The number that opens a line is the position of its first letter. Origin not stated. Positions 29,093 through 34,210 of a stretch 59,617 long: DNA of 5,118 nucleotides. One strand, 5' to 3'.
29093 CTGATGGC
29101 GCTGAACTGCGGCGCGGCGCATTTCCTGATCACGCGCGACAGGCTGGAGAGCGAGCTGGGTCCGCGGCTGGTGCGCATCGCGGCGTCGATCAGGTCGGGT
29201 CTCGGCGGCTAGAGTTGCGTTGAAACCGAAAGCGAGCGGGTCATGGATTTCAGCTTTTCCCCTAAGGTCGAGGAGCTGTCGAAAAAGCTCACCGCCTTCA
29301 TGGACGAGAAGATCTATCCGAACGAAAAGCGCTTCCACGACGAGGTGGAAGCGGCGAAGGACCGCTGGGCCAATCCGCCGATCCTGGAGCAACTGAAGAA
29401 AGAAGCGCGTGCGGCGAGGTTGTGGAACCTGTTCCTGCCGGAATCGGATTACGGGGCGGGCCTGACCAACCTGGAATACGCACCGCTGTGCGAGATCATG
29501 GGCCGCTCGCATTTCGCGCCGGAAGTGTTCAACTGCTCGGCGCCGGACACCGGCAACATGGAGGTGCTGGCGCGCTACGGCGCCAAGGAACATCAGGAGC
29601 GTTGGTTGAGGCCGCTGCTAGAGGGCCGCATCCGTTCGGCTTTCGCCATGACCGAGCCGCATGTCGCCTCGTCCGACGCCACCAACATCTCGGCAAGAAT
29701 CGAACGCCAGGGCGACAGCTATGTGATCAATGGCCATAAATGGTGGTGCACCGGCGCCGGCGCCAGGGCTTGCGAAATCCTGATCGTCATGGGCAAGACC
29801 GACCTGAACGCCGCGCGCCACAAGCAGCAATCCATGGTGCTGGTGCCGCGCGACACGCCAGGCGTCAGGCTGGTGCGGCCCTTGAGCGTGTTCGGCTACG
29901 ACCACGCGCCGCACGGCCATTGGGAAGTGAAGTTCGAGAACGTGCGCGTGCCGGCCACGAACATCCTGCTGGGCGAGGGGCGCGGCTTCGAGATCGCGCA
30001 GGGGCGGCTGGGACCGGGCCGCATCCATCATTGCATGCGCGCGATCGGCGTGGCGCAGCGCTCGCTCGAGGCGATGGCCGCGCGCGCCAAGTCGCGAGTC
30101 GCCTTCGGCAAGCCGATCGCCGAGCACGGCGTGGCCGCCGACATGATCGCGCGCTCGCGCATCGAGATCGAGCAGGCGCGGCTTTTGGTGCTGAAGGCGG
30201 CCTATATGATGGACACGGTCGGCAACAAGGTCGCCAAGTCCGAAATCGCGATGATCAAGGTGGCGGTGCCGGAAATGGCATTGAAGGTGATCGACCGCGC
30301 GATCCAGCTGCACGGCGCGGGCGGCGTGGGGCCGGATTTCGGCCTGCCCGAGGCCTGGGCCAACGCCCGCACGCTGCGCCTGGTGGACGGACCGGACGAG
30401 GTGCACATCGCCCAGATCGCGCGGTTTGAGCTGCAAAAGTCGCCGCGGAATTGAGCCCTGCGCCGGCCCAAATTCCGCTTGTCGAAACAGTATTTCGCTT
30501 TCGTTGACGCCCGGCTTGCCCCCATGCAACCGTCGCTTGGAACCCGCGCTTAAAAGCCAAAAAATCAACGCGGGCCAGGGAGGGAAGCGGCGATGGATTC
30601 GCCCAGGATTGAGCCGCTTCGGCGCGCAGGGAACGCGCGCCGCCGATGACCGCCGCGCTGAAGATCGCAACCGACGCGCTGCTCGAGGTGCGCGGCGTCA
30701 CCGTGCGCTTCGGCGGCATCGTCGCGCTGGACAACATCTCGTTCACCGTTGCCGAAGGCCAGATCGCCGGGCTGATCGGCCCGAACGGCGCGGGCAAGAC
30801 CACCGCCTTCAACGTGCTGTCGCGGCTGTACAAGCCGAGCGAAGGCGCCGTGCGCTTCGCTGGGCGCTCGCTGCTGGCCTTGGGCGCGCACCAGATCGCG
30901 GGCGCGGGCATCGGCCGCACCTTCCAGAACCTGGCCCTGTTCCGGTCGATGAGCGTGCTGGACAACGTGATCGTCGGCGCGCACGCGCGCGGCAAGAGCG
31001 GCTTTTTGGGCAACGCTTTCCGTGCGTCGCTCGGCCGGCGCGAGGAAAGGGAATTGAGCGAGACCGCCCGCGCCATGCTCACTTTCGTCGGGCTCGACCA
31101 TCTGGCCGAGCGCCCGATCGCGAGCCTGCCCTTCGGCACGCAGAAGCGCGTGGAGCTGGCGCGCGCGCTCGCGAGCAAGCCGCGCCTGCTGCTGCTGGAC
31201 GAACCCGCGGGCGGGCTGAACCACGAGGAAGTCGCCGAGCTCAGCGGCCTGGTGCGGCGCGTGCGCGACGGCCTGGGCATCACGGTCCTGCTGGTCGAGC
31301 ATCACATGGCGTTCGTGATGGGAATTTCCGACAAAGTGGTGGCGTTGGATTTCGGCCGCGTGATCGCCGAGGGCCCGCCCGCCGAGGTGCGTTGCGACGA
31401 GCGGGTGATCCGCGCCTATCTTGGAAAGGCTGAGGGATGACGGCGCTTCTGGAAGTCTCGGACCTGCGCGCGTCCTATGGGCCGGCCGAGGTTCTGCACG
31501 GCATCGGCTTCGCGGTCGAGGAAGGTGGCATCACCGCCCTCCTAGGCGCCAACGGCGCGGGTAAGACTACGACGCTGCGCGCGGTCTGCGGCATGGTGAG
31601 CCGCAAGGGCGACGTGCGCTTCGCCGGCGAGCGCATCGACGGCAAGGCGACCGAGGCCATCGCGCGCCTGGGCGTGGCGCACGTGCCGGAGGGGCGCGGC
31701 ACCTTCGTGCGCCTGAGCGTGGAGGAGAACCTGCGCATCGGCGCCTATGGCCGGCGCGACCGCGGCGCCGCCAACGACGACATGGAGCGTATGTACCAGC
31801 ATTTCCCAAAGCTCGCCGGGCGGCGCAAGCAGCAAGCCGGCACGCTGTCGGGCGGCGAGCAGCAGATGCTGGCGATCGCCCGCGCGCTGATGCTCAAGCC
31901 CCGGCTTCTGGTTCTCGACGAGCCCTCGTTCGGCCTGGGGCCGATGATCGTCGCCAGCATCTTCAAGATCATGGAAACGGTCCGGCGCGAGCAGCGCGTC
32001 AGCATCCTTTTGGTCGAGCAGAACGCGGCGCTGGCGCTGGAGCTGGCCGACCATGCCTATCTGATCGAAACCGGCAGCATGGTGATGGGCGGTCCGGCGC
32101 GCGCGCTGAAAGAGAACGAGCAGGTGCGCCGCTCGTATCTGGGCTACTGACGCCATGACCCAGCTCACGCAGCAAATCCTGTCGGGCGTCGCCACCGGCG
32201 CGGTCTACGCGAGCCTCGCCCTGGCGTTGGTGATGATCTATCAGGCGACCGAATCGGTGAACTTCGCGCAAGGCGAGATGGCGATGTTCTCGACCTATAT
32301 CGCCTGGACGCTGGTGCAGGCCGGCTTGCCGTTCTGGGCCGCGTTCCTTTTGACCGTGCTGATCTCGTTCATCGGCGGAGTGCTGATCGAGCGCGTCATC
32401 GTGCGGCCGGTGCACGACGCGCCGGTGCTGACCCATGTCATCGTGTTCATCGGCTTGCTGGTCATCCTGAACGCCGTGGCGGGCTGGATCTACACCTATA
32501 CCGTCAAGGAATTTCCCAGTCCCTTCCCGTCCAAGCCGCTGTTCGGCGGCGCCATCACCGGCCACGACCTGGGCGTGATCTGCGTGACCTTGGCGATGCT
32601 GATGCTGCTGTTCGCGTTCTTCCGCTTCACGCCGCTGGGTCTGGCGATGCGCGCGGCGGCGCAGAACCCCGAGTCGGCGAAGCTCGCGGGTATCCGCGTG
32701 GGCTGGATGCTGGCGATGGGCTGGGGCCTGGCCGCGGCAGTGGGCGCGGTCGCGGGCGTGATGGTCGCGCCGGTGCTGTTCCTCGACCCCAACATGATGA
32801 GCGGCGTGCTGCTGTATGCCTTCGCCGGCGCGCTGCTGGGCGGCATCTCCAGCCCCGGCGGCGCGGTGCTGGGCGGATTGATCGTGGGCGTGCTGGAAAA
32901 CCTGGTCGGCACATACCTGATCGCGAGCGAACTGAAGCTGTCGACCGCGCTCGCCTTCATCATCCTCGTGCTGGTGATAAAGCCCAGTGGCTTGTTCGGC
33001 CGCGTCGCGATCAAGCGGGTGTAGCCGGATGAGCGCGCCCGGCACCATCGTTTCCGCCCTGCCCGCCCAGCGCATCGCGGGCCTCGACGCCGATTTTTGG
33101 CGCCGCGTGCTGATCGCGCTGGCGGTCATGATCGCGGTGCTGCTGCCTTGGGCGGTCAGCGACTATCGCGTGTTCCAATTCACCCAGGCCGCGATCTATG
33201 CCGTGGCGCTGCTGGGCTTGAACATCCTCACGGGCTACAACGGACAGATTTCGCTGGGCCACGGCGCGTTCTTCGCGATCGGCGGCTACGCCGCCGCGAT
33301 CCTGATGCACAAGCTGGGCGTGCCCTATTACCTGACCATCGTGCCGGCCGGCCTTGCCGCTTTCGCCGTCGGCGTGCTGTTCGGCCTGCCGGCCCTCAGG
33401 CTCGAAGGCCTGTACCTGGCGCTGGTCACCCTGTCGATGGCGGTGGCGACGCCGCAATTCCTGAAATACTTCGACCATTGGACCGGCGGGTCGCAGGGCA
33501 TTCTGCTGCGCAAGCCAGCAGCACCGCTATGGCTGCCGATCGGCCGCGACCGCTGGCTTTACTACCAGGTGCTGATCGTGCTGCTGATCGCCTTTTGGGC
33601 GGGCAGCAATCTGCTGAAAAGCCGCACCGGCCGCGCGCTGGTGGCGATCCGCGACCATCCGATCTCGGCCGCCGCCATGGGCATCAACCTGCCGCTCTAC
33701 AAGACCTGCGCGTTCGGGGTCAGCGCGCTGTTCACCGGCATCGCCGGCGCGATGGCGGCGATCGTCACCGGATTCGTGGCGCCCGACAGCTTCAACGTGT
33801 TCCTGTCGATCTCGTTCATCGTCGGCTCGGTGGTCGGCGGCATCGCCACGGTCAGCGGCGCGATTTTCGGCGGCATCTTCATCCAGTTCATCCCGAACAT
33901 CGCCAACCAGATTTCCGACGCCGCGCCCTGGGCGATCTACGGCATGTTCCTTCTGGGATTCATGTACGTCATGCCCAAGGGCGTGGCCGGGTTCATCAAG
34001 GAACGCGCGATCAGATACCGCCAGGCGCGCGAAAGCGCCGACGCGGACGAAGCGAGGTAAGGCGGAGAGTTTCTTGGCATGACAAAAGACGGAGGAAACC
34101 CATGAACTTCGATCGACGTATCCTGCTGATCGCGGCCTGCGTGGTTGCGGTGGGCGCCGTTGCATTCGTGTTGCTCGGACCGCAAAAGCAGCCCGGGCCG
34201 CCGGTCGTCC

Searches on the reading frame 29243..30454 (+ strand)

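Call 36: search_protein_families(library=pfam, max_evalue=0.000001, proteins=[window:29243-30454:+])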
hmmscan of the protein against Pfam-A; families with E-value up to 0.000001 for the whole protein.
window:29243-30454:+ (403 aa): 4 families
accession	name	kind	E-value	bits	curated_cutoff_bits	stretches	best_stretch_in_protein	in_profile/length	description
PF00441.29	Acyl-CoA_dh_1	-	2.7e-39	135.1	22.4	1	246-395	1-148/150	Acyl-CoA dehydrogenase, C-terminal domain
PF02770.24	Acyl-CoA_dh_M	-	4.6e-20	72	33.3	1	133-233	1-96/97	Acyl-CoA dehydrogenase, middle domain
PF08028.16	Acyl-CoA_dh_2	-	2.2e-11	44.6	22.7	1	262-373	2-121/134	Acyl-CoA dehydrogenase, C-terminal domain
PF02771.21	Acyl-CoA_dh_N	-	6.6e-09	36.6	22.9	1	9-128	4-112/113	Acyl-CoA dehydrogenase, N-terminal domain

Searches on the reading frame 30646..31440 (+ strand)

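Call 36: search_protein_families(library=pfam, max_evalue=0.000001, proteins=[window:30646-31440:+])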
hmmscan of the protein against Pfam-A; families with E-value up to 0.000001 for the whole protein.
window:30646-31440:+ (264 aa): 3 families
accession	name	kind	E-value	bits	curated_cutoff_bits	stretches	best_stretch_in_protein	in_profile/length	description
PF00005.33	ABC_tran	-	4.8e-32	111.9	25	1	28-188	1-136/137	ABC transporter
PF12399.14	BCA_ABC_TP_C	-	4.3e-13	49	25.5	1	238-263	1-26/27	Branched-chain amino acid ATP-binding cassette transporter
PF13304.12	AAA_21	-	3e-09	37.8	27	0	40-61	1-22/304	AAA domain, putative AbiEii toxin, Type IV TA system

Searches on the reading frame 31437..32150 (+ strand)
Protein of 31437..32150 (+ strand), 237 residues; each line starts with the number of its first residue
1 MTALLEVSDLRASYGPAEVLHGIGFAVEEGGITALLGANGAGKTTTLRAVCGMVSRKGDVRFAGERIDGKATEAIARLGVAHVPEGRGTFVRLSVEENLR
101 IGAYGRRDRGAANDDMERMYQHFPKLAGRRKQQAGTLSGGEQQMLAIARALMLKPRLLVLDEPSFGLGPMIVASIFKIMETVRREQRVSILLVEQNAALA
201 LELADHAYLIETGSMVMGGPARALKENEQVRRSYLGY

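Call 37: search_protein_families(library=pfam, max_evalue=0.000001, proteins=[window:31437-32150:+])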
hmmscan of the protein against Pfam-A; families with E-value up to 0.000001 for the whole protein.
window:31437-32150:+ (237 aa): 2 families
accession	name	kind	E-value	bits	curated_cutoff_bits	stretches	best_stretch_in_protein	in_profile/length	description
PF00005.33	ABC_tran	-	2.2e-28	100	25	1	20-163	1-135/137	ABC transporter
PF13304.12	AAA_21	-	7e-09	36.6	27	0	32-61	1-36/304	AAA domain, putative AbiEii toxin, Type IV TA system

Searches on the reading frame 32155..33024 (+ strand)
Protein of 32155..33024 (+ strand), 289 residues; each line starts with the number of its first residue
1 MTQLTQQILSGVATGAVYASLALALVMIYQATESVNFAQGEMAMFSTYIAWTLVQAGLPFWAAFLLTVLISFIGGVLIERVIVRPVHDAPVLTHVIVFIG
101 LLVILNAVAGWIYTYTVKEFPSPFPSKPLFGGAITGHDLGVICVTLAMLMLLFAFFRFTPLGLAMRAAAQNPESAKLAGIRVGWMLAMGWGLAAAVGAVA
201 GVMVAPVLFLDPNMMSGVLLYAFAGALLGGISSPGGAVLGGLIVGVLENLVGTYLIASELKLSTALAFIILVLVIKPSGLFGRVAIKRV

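Call 37: search_protein_families(library=pfam, max_evalue=0.000001, proteins=[window:32155-33024:+])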
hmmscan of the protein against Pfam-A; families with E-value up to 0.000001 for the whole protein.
window:32155-33024:+ (289 aa): 1 family
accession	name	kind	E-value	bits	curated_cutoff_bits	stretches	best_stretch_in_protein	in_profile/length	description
PF02653.21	BPD_transp_2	-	4.1e-34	118.4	26.8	1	8-274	2-268/269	Branched-chain amino acid transport system / permease component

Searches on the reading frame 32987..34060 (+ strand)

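Call 37: search_protein_families(library=pfam, max_evalue=0.000001, proteins=[window:32987-34060:+])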
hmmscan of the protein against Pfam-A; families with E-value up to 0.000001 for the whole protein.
window:32987-34060:+ (357 aa): 1 family
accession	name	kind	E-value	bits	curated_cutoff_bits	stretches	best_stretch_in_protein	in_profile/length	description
PF02653.21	BPD_transp_2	-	4.9e-35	121.4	26.8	1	65-326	6-264/269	Branched-chain amino acid transport system / permease component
